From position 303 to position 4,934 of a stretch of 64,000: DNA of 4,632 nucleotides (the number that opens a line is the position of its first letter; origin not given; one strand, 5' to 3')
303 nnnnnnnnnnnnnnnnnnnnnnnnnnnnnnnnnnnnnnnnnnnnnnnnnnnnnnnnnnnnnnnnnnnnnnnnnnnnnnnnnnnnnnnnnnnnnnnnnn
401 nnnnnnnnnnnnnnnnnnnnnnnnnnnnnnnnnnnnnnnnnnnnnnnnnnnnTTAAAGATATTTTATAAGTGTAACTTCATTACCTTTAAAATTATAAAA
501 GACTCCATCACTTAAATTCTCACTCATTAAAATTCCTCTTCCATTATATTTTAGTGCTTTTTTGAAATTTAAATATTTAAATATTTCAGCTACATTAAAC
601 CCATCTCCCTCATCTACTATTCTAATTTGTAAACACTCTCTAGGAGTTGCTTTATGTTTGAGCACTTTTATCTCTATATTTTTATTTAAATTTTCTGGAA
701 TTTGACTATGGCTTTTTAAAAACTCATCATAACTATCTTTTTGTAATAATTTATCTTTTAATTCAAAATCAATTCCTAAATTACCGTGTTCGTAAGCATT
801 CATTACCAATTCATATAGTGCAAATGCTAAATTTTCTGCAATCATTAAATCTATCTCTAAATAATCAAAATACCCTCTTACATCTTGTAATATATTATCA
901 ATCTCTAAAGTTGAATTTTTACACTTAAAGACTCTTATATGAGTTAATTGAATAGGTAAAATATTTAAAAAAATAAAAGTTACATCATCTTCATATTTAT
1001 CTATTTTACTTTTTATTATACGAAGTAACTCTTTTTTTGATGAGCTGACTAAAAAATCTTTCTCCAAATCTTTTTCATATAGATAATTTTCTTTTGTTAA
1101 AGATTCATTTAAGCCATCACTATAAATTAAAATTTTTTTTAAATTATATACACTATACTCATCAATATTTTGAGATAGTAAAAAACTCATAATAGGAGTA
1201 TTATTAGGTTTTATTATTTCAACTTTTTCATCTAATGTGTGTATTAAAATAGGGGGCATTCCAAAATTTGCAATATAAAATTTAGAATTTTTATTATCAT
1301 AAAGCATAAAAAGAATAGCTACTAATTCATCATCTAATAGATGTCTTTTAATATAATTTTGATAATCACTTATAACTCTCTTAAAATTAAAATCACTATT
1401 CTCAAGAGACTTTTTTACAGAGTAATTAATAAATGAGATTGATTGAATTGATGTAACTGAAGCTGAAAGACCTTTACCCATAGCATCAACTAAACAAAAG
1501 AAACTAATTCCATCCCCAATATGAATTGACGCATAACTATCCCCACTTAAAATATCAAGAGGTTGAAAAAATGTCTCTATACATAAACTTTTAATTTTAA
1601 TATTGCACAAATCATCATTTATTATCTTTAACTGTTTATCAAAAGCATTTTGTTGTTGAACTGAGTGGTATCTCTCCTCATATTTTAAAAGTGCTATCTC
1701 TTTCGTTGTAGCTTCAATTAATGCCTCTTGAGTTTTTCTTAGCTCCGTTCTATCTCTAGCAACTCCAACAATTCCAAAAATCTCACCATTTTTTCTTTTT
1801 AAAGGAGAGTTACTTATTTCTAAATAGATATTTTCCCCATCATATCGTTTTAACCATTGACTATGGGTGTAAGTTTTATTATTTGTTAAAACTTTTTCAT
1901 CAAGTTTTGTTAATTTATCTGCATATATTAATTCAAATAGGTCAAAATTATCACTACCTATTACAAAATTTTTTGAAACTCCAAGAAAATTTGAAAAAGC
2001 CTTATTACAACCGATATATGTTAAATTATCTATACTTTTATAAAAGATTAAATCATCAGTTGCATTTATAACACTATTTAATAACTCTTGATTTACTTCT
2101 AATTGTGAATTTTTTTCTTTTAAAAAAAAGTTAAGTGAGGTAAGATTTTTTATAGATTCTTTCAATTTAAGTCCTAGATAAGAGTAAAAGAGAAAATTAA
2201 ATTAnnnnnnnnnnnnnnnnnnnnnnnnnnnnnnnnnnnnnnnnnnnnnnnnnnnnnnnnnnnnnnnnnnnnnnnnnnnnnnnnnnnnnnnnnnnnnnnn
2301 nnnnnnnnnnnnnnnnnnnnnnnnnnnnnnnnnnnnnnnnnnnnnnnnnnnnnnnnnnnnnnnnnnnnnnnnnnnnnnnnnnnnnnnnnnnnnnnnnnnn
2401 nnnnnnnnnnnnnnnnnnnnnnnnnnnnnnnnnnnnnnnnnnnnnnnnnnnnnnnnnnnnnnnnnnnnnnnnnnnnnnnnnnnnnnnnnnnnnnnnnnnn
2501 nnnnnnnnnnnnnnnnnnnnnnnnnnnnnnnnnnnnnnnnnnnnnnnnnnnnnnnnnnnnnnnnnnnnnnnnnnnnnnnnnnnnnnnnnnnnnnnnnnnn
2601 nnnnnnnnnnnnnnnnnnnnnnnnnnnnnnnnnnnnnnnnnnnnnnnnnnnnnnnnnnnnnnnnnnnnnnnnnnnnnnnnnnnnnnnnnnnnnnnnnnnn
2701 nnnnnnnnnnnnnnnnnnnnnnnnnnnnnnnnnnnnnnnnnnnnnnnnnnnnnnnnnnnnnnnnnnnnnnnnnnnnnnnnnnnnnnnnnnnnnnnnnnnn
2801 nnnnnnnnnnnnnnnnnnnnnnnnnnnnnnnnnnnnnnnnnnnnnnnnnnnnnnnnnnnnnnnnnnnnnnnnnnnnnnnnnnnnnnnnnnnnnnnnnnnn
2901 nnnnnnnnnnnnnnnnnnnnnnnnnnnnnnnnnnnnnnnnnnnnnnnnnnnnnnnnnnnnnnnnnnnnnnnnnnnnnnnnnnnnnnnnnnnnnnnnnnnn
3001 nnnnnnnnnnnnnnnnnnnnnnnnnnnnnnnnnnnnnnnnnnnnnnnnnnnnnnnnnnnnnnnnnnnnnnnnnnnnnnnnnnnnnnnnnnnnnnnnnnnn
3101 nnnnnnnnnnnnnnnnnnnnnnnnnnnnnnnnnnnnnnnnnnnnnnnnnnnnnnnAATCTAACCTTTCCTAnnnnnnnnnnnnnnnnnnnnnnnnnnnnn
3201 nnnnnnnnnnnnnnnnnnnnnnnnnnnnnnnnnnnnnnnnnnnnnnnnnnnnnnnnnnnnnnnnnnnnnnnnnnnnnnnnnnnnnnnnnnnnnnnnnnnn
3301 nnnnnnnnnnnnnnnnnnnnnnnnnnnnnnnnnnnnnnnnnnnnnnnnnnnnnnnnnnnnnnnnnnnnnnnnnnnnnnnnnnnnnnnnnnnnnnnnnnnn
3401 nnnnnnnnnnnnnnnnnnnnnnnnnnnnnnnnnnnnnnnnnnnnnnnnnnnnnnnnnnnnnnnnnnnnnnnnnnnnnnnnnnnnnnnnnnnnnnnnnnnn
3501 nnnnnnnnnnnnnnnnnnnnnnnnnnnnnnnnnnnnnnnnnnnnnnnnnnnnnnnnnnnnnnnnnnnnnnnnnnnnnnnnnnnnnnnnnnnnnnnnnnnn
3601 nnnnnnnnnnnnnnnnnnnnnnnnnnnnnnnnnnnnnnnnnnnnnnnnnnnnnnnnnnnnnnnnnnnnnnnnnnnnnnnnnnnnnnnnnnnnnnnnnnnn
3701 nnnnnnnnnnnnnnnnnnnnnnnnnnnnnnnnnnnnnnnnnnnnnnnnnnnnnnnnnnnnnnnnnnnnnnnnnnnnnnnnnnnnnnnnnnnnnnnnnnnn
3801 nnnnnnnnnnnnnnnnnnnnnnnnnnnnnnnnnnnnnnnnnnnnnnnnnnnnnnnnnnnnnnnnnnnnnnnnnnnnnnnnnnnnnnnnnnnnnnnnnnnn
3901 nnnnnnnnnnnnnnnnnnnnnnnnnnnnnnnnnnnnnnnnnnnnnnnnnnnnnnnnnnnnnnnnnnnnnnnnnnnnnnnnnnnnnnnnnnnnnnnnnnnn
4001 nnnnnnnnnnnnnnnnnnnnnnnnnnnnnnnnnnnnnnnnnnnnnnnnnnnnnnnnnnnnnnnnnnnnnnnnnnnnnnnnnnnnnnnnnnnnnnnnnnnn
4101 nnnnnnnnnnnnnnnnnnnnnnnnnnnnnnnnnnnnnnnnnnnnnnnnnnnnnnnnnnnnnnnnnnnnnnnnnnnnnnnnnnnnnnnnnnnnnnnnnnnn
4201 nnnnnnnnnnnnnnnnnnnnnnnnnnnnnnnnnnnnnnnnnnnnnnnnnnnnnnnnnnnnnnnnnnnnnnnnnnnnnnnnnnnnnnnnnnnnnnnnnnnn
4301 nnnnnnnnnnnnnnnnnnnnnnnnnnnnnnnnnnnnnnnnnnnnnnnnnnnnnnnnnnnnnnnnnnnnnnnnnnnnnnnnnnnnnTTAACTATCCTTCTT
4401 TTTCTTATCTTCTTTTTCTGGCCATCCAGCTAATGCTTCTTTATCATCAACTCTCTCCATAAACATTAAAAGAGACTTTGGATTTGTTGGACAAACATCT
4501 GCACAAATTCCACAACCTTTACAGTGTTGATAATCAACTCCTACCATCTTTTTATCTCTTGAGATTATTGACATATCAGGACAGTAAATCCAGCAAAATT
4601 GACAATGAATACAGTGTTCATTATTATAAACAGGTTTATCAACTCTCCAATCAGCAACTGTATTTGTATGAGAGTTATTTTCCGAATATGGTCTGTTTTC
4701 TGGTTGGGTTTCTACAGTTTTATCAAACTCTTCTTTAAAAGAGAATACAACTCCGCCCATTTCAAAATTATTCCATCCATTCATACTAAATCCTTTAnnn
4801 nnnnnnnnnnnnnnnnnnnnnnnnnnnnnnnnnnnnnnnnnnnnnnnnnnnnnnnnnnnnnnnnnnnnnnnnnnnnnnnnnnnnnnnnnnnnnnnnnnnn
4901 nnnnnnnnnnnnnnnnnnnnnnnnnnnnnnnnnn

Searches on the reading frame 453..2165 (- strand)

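Call 43: search_protein_families(library=pfam, proteins=[window:453-2165:-], max_evalue=0.0001)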
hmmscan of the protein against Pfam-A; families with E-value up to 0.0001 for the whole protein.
window:453-2165:- (570 aa): 5 families
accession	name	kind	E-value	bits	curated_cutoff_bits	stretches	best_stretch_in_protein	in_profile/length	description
PF07228.17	SpoIIE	-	1.7e-19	71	25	1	222-401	6-190/192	Stage II sporulation protein E (SpoIIE)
PF13426.13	PAS_9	-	1.7e-09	38.3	27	1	47-141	10-103/103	PAS domain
PF08448.16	PAS_4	-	1.9e-08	35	23.1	1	35-143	3-109/110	PAS fold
PF13581.12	HATPase_c_2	-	2.9e-08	34.2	27.4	1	443-568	29-127/127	Histidine kinase-like ATPase domain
PF00989.32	PAS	-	1.1e-06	29.1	22.6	1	29-139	3-113/113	PAS fold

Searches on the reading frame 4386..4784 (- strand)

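Call 43: search_protein_families(library=pfam, proteins=[window:4386-4784:-], max_evalue=0.0001)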
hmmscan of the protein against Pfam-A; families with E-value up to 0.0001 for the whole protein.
window:4386-4784:- (132 aa): 8 families
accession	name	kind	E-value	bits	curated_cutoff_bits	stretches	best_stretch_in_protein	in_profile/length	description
PF14697.11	Fer4_21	-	1.1e-10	41.9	35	1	54-100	4-53/59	4Fe-4S dicluster domain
PF00037.32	Fer4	-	3.8e-10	39.6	21.1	1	83-101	3-21/24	4Fe-4S binding domain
PF13237.11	Fer4_10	-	1.4e-09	38.2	25.5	1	51-99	2-53/53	4Fe-4S dicluster domain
PF12838.12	Fer4_7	-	1.6e-07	32.1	27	1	57-101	1-51/52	4Fe-4S dicluster domain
PF12797.12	Fer4_2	-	1.7e-07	31.1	24.5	1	81-100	3-22/22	4Fe-4S binding domain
PF13187.11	Fer4_9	-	1.5e-05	25.3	27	0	57-101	1-50/52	4Fe-4S dicluster domain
PF12837.12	Fer4_6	-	2.3e-05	24.6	25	0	81-101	2-22/24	4Fe-4S binding domain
PF12800.12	Fer4_4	-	6.9e-05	23.3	24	0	87-100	3-16/17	4Fe-4S binding domain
